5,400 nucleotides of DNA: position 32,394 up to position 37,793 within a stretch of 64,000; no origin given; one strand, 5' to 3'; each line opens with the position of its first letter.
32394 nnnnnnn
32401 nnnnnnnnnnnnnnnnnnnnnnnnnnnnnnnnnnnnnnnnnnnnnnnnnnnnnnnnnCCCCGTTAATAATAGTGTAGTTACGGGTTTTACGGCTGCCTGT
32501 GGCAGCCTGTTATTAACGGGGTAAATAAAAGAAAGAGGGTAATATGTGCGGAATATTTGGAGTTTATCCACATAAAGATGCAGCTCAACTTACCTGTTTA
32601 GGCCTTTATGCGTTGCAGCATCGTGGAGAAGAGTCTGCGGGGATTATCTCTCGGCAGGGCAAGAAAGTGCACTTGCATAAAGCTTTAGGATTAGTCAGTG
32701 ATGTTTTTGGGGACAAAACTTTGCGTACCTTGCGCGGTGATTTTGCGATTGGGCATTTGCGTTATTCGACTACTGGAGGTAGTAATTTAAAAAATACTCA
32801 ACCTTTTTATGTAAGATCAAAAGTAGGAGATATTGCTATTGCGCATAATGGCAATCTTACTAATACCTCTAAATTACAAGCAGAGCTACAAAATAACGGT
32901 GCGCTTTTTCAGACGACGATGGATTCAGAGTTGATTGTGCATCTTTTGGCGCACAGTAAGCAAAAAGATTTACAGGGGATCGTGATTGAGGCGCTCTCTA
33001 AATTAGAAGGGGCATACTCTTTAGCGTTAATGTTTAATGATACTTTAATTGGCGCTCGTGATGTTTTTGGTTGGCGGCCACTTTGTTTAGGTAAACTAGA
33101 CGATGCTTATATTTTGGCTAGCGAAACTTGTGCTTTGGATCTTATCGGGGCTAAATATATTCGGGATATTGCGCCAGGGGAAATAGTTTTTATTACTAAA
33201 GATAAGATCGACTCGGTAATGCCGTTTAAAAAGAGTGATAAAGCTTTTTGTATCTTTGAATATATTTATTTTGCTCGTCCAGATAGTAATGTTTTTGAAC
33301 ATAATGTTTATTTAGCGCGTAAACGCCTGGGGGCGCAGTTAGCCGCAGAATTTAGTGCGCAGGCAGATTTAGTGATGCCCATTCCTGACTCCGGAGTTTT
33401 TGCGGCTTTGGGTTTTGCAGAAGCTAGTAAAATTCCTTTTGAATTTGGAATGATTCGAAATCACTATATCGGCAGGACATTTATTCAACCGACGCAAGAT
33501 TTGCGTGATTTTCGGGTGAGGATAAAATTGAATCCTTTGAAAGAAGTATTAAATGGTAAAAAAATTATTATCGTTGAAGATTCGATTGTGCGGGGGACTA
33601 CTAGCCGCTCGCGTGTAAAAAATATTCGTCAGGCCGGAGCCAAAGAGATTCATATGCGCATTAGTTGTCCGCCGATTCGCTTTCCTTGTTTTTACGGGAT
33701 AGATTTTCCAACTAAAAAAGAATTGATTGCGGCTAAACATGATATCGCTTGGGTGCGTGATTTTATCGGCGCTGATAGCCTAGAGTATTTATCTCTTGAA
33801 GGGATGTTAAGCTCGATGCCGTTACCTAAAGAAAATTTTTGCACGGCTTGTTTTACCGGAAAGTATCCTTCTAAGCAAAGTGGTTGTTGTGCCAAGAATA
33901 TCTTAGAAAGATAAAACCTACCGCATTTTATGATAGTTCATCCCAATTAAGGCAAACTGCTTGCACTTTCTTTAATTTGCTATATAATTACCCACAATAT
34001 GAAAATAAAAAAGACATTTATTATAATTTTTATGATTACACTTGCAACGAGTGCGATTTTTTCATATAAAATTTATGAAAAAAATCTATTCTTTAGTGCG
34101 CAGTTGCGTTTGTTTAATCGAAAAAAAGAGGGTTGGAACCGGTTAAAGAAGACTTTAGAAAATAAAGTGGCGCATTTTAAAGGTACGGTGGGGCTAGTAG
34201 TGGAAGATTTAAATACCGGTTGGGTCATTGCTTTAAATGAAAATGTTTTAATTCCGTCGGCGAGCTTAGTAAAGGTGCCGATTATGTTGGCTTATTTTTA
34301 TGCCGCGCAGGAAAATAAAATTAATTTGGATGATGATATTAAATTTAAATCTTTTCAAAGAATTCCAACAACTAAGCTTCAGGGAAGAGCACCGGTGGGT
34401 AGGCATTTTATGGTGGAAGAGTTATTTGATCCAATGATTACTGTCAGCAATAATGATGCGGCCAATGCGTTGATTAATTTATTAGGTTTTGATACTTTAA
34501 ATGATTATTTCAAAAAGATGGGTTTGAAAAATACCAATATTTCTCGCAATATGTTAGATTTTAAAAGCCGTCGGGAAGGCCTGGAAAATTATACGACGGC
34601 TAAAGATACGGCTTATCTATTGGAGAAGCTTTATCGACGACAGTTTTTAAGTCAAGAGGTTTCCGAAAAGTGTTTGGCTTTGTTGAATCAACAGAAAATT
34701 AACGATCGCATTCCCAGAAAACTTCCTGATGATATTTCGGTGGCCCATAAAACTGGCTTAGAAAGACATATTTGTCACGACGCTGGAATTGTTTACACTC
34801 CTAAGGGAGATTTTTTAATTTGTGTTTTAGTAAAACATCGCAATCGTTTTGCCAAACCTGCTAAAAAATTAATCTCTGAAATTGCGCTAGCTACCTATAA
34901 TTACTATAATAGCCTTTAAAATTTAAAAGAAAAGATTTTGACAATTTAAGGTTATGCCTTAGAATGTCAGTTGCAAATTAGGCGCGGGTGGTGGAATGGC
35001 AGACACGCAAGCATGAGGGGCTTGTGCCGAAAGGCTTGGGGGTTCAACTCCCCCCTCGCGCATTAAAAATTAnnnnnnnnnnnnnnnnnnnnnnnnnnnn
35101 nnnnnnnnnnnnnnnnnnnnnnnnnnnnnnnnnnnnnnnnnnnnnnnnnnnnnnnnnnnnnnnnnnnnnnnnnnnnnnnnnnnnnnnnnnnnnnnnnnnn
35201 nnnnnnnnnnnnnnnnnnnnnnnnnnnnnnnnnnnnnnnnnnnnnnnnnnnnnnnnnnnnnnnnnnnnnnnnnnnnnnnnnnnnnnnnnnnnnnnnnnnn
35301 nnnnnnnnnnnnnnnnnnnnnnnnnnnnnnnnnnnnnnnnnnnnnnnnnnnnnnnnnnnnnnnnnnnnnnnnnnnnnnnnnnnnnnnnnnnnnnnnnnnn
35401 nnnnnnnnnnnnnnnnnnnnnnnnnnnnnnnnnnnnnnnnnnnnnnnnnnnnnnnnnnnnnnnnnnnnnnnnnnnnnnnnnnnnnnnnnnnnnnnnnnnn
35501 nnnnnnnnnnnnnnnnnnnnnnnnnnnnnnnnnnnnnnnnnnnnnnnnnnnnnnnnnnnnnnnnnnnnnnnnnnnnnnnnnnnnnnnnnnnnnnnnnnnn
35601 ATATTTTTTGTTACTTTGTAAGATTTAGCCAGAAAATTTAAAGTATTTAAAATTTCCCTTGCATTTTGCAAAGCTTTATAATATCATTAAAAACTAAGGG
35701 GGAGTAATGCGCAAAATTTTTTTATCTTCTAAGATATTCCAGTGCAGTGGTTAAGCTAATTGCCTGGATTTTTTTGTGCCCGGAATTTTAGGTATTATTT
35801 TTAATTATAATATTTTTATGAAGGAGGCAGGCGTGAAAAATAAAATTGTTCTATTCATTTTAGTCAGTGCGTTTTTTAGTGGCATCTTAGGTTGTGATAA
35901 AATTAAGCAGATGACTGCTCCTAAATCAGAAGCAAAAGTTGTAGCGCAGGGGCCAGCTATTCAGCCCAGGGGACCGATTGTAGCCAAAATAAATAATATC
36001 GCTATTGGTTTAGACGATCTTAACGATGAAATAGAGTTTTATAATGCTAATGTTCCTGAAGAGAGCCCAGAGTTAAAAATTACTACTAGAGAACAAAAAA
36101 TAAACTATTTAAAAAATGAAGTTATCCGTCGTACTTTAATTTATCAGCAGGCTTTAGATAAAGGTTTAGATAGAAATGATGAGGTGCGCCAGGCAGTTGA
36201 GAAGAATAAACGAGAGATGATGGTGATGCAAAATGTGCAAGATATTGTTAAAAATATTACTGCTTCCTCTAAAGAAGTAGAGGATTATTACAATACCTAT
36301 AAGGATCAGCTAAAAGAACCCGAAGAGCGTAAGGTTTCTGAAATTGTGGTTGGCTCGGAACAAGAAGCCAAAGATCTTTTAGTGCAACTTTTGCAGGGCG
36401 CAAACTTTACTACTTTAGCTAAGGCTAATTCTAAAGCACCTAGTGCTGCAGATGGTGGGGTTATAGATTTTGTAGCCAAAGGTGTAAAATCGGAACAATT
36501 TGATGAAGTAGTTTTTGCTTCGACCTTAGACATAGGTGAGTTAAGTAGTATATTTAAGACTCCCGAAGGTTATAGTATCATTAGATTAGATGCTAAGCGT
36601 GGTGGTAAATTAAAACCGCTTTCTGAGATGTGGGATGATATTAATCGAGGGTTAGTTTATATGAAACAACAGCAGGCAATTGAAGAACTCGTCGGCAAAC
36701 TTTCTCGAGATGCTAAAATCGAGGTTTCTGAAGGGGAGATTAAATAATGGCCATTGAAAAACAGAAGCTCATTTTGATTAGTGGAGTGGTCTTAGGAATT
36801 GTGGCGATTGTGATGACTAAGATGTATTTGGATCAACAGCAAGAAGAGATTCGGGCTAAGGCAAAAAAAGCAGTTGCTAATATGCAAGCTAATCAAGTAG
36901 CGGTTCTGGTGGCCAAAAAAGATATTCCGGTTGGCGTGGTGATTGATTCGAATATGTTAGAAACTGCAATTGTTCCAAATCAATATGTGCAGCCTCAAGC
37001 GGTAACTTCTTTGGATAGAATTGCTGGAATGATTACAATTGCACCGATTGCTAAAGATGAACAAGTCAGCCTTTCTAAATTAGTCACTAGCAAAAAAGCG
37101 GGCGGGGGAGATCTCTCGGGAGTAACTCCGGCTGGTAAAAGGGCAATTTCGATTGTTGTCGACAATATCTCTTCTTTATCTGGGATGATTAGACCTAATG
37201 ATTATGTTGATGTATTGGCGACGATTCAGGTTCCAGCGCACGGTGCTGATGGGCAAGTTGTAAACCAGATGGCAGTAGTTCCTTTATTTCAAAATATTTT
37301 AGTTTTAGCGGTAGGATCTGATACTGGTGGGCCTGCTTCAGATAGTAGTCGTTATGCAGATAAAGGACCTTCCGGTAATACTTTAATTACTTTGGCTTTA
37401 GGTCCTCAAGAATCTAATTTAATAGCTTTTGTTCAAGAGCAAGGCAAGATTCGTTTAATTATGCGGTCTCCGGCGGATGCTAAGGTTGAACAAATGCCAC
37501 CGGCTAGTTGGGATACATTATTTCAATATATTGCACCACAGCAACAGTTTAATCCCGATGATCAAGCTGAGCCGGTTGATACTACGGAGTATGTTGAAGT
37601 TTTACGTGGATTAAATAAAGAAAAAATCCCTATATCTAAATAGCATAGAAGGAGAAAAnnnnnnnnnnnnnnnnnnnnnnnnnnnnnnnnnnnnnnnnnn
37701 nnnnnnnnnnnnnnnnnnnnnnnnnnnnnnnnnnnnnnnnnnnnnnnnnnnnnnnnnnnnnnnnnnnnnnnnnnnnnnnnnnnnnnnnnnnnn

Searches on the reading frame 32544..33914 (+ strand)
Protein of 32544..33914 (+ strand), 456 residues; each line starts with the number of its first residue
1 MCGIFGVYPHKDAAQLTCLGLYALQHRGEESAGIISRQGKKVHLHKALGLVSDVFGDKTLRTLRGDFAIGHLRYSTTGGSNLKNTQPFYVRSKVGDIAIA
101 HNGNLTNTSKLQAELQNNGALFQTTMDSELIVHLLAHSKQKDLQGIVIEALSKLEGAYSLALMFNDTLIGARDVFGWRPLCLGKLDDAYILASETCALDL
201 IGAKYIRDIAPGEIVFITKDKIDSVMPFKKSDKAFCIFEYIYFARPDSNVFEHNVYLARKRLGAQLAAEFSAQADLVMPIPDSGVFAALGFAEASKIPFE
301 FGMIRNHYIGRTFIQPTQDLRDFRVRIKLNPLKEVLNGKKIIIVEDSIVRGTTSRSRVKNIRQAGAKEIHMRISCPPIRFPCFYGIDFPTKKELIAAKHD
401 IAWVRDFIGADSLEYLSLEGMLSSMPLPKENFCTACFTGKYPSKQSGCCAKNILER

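Call 11: search_protein_families(library=pfam, proteins=[window:32544-33914:+], max_evalue=0.001)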
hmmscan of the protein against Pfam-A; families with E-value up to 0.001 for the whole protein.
window:32544-33914:+ (456 aa): 4 families
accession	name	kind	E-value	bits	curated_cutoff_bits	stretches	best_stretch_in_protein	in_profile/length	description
PF13537.11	GATase_7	-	1.8e-20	73.6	25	1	83-198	11-121/123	Glutamine amidotransferase domain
PF13522.11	GATase_6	-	7.1e-19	68.6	27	1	64-194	9-130/130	Glutamine amidotransferase domain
PF13230.11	GATase_4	-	1.3e-06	28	23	1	63-112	69-118/272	Glutamine amidotransferases class-II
PF00156.33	Pribosyltran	-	0.00016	21.5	26.3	1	254-371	10-120/158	Phosphoribosyl transferase domain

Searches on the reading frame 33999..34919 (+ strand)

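Call 11: search_protein_families(library=pfam, proteins=[window:33999-34919:+], max_evalue=0.001)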
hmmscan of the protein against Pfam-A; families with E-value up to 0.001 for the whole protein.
window:33999-34919:+ (306 aa): 2 families
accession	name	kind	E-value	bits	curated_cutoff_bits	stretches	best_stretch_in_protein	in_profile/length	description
PF13354.11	Beta-lactamase2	-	1e-56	192.1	22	1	65-278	1-214/214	Beta-lactamase enzyme family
PF00768.25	Peptidase_S11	-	3.7e-08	33.6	27.6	1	67-225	16-179/239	D-alanyl-D-alanine carboxypeptidase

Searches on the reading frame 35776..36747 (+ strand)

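Call 20: search_protein_families(library=pfam, proteins=[window:35776-36747:+], max_evalue=0.001)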
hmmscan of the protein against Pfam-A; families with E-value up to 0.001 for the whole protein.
window:35776-36747:+ (323 aa): 3 families
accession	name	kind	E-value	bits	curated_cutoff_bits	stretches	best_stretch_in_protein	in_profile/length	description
PF13145.12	Rotamase_2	-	1.2e-15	58.8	27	1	164-285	2-119/121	PPIC-type PPIASE domain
PF00639.27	Rotamase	-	2e-14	54.8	21.7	1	194-272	18-96/97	PPIC-type PPIASE domain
PF13616.12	Rotamase_3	-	9.2e-14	52.4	22.5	1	194-274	36-115/116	PPIC-type PPIASE domain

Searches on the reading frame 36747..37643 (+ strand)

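Call 20: search_protein_families(library=pfam, proteins=[window:36747-37643:+], max_evalue=0.001)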
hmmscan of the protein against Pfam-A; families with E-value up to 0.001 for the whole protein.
window:36747-37643:+ (298 aa): 2 families
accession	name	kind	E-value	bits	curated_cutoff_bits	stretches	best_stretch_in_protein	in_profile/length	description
PF16976.10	RcpC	-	7.7e-23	81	28.8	1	122-240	2-114/114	Flp pilus assembly protein RcpC/CpaB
PF08666.17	SAF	-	4e-07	30.9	21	1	52-112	2-62/63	SAF domain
